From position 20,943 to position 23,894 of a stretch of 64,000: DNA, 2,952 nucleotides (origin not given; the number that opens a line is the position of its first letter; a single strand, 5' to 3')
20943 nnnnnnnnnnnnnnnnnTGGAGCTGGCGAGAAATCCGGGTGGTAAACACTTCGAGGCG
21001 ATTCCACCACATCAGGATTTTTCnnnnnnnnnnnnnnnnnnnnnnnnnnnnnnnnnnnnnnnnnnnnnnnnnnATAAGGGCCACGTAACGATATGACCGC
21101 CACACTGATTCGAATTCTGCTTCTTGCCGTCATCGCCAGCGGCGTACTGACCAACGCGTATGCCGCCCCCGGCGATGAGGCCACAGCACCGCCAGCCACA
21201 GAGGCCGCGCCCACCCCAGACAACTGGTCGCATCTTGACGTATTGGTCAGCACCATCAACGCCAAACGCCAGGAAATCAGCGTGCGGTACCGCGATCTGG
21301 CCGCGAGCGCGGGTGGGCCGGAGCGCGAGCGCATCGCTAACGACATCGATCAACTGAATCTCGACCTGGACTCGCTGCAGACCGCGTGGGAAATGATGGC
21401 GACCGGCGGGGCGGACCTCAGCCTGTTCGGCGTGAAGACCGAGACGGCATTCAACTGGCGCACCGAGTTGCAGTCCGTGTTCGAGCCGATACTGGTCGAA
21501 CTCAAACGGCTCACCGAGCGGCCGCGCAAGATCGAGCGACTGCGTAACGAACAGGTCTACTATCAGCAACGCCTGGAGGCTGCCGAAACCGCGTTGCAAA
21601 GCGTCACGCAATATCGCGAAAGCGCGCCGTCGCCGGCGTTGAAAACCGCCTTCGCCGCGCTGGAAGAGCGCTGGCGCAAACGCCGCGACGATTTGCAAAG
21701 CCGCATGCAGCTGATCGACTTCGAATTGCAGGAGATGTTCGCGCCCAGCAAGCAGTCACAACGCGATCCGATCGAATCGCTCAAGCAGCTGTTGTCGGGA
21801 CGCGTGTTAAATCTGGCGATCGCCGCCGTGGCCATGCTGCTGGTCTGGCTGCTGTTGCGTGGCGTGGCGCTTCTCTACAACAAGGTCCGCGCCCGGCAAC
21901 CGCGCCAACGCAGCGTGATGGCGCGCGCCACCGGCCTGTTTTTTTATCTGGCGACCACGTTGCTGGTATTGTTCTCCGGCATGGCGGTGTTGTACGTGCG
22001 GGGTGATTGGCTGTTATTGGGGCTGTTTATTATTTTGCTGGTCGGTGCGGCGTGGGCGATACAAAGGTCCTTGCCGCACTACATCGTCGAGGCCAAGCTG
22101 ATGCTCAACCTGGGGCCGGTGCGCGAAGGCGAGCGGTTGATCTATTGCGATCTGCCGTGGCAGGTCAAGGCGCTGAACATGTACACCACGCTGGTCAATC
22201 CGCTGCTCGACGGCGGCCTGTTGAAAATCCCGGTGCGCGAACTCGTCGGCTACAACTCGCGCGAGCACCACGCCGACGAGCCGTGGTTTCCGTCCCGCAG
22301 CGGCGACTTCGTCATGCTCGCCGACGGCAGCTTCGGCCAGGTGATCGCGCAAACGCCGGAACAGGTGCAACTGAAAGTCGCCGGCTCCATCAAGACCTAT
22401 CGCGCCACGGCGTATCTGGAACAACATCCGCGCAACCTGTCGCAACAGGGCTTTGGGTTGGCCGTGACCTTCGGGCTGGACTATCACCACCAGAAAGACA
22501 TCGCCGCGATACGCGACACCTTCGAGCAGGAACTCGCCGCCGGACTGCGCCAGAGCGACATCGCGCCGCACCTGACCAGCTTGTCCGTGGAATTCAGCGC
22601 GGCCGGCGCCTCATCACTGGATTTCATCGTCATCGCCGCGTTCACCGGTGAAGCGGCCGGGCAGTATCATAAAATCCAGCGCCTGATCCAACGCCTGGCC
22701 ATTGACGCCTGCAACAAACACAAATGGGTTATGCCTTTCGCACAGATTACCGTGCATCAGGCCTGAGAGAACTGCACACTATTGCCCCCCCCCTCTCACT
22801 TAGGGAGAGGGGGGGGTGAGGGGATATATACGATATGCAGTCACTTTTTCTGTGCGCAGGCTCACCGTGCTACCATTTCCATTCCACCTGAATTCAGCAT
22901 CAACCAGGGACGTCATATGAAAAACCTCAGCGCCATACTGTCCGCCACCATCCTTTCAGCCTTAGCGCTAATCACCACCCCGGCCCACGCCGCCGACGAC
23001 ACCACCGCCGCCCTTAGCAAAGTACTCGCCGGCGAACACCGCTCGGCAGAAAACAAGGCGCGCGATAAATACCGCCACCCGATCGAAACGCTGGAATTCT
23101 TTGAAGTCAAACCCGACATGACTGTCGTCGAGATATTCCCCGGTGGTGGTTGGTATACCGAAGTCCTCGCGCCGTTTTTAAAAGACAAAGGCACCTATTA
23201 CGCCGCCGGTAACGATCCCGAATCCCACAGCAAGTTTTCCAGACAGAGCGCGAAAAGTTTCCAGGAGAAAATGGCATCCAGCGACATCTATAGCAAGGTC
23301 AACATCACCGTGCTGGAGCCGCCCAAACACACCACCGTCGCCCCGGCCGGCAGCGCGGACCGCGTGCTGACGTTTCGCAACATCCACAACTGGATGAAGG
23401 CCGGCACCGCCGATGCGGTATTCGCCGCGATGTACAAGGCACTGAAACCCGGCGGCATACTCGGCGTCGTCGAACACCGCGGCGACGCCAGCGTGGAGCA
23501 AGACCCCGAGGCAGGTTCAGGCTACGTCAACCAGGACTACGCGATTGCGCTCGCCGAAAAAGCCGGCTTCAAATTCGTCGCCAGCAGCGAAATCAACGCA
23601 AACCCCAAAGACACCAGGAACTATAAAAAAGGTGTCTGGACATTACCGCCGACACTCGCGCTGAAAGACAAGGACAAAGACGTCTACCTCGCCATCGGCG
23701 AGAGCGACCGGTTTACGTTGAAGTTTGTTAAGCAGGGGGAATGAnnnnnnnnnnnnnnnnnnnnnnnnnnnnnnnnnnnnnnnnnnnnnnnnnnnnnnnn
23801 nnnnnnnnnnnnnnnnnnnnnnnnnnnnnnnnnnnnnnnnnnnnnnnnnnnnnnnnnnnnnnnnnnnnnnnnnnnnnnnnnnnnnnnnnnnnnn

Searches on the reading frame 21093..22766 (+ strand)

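Call 3: search_protein_families(library=pfam, proteins=[window:21093-22766:+], max_evalue=1)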
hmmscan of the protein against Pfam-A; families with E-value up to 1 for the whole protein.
window:21093-22766:+ (557 aa): 3 families
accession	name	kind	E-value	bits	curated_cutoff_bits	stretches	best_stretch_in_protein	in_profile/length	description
PF01545.26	Cation_efflux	-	0.027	14.7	26.6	1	227-322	87-188/198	Cation efflux family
PF00435.27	Spectrin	-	0.028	15.3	29.9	0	141-206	37-101/105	Spectrin repeat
PF24237.1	INO80E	-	0.38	11.5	27.8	1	145-173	11-39/48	INO80 complex subunit E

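Call 7: search_protein_families(library=ncbifam, proteins=[window:21093-22766:+], max_evalue=0.1)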
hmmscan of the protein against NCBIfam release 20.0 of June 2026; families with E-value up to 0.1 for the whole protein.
window:21093-22766:+ (557 aa): 1 family
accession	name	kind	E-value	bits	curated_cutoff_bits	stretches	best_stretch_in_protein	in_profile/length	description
NF035934.1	ESAT6_2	subfamily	0.035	14.3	100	0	134-210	4-77/96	pore-forming ESAT-6 family protein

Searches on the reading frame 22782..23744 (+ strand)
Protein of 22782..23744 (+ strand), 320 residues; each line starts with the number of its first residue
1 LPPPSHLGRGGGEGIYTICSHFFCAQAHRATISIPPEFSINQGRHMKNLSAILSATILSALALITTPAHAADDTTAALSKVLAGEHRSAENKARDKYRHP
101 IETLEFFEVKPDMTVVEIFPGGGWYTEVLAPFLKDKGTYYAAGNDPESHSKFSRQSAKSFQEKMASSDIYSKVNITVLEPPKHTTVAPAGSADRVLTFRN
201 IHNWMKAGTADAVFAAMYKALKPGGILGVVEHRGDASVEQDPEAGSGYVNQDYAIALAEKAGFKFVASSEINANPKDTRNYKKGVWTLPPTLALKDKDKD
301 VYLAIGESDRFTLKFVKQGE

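Call 3: search_protein_families(library=pfam, proteins=[window:22782-23744:+], max_evalue=1)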
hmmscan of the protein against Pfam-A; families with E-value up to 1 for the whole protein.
window:22782-23744:+ (320 aa): 4 families
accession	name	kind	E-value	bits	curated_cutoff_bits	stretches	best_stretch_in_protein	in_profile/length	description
PF08242.18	Methyltransf_12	-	0.0013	19.9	30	1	153-227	29-98/98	Methyltransferase domain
PF06080.18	DUF938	-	0.0033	17.7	27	1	93-228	6-136/202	Protein of unknown function (DUF938)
PF13649.12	Methyltransf_25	-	0.0064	17.6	27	1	155-225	32-97/97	Methyltransferase domain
PF08241.18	Methyltransf_11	-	0.022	15.8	21.2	1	121-227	6-93/95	Methyltransferase domain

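Call 7: search_protein_families(library=ncbifam, proteins=[window:22782-23744:+], max_evalue=0.1)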
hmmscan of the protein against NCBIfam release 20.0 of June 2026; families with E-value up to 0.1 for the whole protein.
window:22782-23744:+ (320 aa): 0 families

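Call 55: find_related_loci(query=window:22917-23741:+, collection=metagenome_contigs, flank=6000)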
Query window:22917-23741:+ (275 aa) in metagenome_contigs; peptide patterns used: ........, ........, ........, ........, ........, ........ (x = any residue, [..] = any of these).
454 stretches matched a pattern; 48 encode a relative of the query (tblastn E <= 1e-3); 48 distinct loci.
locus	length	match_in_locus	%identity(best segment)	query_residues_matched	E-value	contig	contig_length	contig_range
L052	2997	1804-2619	74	2-272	3e-143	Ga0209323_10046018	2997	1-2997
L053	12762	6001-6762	72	19-272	1e-130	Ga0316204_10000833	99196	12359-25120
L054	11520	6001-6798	69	4-272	1e-123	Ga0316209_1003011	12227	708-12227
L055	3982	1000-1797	69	4-272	8e-126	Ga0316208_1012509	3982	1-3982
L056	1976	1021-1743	73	33-272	3e-131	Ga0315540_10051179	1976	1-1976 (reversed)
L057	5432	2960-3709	70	23-272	1e-123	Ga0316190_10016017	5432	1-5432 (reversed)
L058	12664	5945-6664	73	33-272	5e-120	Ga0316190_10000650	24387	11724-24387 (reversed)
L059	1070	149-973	64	1-272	1e-129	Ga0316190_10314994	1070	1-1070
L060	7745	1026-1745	69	33-272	9e-115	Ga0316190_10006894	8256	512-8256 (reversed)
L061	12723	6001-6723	68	34-274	2e-114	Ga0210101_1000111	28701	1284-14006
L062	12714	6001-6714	63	36-272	6e-105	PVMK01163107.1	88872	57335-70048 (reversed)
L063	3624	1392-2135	61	23-272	5e-105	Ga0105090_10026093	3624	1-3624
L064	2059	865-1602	62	28-272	7e-108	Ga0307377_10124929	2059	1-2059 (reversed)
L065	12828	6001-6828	58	6-272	3e-102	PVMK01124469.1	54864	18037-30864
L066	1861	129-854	60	32-272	2e-107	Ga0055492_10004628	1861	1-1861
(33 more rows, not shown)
